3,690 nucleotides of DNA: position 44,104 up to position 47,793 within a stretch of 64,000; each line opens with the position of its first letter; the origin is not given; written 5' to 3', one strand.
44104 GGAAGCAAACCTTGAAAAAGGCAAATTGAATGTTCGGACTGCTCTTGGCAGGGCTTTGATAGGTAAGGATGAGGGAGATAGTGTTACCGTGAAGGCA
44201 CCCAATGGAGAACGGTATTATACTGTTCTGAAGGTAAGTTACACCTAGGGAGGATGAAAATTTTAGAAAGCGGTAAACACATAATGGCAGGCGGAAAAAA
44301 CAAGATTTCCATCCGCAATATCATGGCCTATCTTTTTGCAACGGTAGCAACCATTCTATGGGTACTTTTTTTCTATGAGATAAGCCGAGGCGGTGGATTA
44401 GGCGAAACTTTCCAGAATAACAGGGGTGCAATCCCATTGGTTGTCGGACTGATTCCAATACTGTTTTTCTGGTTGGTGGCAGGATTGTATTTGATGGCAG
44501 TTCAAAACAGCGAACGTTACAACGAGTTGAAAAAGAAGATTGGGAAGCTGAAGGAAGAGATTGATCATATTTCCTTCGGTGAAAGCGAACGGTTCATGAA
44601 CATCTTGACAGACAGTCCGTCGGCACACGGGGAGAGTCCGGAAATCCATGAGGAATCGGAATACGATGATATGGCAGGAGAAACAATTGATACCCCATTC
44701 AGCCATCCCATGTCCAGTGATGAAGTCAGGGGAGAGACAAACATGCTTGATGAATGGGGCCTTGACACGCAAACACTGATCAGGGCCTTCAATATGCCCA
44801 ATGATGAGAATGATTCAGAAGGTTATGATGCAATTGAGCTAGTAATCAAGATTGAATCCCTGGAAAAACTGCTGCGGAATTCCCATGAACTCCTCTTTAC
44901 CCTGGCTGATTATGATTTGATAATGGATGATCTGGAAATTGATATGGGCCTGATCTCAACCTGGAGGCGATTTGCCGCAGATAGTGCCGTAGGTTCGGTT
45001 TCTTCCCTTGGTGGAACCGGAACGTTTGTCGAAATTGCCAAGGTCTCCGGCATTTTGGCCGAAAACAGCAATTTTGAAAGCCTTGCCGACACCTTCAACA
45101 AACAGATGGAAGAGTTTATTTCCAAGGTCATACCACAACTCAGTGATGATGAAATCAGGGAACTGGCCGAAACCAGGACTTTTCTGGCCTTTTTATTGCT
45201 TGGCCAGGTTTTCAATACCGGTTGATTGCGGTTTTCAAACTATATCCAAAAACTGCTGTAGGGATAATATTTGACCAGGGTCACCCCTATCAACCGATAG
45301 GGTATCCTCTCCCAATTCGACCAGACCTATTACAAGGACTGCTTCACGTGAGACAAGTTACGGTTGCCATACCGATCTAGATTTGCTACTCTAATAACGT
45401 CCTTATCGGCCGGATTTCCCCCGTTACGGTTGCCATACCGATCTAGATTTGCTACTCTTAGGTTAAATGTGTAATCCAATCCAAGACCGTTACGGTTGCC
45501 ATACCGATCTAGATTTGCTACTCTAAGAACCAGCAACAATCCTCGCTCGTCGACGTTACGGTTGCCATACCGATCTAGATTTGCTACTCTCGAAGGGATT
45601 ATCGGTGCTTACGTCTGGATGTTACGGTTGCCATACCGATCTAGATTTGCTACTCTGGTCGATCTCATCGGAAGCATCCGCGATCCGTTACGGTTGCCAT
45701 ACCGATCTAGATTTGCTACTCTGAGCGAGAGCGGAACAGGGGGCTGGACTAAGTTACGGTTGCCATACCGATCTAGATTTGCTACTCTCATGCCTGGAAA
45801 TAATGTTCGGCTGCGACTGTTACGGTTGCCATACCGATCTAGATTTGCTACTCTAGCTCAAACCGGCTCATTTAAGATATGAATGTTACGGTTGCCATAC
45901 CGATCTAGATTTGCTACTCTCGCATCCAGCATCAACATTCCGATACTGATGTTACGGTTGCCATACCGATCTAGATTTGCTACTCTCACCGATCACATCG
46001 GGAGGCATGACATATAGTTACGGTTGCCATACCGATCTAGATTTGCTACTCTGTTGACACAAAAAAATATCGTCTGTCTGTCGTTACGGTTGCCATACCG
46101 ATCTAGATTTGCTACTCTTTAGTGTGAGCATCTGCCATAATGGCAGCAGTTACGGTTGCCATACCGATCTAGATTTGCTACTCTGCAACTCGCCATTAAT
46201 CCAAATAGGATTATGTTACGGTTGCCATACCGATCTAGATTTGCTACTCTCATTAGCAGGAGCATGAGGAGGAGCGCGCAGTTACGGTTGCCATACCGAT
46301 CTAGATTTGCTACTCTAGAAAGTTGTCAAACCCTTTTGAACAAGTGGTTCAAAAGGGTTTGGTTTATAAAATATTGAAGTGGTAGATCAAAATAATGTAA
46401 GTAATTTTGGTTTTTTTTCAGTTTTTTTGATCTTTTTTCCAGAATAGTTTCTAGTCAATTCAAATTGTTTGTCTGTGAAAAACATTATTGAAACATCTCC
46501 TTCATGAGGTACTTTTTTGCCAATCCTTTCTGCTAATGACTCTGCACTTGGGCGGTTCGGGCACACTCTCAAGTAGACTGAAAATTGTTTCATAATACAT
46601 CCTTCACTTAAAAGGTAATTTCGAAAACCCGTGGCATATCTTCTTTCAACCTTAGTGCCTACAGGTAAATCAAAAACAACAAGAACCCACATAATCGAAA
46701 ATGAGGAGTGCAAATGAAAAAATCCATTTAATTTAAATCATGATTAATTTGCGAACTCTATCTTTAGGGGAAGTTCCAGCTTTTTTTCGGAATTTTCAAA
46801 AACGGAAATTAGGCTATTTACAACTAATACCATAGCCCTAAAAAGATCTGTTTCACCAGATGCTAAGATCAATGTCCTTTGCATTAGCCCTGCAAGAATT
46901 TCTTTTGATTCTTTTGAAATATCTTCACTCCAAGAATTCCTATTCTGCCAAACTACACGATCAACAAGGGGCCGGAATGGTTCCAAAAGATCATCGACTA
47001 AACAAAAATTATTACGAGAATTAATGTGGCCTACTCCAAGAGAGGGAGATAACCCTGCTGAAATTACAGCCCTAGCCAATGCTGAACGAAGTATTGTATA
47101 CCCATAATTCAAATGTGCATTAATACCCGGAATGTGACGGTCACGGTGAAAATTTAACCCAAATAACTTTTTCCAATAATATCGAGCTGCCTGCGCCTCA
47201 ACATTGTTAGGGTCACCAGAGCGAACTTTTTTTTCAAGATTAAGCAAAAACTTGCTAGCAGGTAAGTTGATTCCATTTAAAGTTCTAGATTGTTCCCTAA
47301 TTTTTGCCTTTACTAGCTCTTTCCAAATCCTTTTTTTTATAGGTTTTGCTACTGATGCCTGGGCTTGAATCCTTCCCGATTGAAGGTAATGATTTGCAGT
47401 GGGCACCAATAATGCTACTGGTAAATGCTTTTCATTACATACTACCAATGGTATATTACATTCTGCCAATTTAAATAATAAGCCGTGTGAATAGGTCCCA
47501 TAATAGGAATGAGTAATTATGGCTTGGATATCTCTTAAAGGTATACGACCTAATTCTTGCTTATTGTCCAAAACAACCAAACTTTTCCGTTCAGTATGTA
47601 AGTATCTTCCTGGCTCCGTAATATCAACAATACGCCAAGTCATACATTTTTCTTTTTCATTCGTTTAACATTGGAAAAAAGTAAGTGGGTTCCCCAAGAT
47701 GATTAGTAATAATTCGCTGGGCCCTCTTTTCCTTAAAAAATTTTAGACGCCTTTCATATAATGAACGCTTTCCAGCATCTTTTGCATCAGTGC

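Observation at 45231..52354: Minimal type II-C CRISPR-Cas cassette bracketed by a ~97-bp duplication of the moeA 3' end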

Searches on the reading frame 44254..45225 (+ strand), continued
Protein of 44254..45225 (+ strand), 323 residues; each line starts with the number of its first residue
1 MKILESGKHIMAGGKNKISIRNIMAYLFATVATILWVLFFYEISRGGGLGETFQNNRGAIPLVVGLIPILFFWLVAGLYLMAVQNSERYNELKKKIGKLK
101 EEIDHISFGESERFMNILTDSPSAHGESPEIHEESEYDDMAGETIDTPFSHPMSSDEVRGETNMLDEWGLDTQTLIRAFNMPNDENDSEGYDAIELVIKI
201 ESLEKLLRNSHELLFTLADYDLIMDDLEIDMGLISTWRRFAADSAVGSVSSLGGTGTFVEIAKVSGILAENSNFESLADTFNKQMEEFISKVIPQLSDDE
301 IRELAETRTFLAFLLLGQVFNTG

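Call 53: find_related_loci(query=window:44254-45225:+, collection=metagenome_contigs, flank=10000)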
Query window:44254-45225:+ (323 aa) in metagenome_contigs; peptide patterns used: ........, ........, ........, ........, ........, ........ (x = any residue, [..] = any of these).
260 stretches matched a pattern, but none encodes a relative of the query by tblastn (E <= 1e-3).

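Call 66: search_protein_families(library=ncbifam, proteins=[L026:11119-12711:-, window:44254-45225:+], max_evalue=0.001)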
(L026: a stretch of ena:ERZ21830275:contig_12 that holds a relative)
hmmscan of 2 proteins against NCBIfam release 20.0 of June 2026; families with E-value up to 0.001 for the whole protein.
L026:11119-12711:- (530 aa): 3 families
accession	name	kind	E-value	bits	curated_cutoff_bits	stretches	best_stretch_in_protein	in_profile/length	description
NF033572.1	transpos_ISKra4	equivalog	4.2e-45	154.6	205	1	105-498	28-421/422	ISKra4 family transposase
NF033529.1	transpos_ISLre2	equivalog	1.8e-10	40.7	200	1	366-512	195-334/382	ISLre2 family transposase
NF041731.2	transpos_ISH6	equivalog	0.0004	19.2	240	0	468-491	376-399/414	ISH6 family transposase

window:44254-45225:+ (323 aa): 0 families

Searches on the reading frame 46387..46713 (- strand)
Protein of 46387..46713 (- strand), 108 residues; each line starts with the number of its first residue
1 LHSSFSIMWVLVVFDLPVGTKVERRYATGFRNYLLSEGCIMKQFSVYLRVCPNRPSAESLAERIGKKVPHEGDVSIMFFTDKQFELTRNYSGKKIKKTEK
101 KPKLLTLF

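Call 7: search_protein_families(library=pfam, proteins=[window:46387-46713:-])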
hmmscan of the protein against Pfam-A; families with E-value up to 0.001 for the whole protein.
window:46387-46713:- (108 aa): 1 family
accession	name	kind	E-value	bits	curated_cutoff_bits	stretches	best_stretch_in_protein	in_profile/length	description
PF09827.14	CRISPR_Cas2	-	2e-14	53.9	23.8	1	8-85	1-72/74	CRISPR associated protein Cas2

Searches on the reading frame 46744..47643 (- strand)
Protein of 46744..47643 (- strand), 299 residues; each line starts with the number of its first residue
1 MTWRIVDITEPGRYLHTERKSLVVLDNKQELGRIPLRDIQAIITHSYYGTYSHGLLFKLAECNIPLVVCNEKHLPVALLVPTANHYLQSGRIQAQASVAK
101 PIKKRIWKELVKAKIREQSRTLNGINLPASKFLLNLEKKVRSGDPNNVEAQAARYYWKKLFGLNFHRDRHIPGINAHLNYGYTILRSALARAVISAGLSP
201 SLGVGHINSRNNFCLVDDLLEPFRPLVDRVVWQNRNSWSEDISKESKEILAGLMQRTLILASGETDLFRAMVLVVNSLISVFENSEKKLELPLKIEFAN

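Call 7: search_protein_families(library=pfam, proteins=[window:46744-47643:-])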
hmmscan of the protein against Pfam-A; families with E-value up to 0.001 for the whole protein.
window:46744-47643:- (299 aa): 1 family
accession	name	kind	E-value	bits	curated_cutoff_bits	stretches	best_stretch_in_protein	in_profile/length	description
PF01867.21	Cas_Cas1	-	3.6e-33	115.4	22.3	1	8-239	3-256/283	CRISPR associated protein Cas1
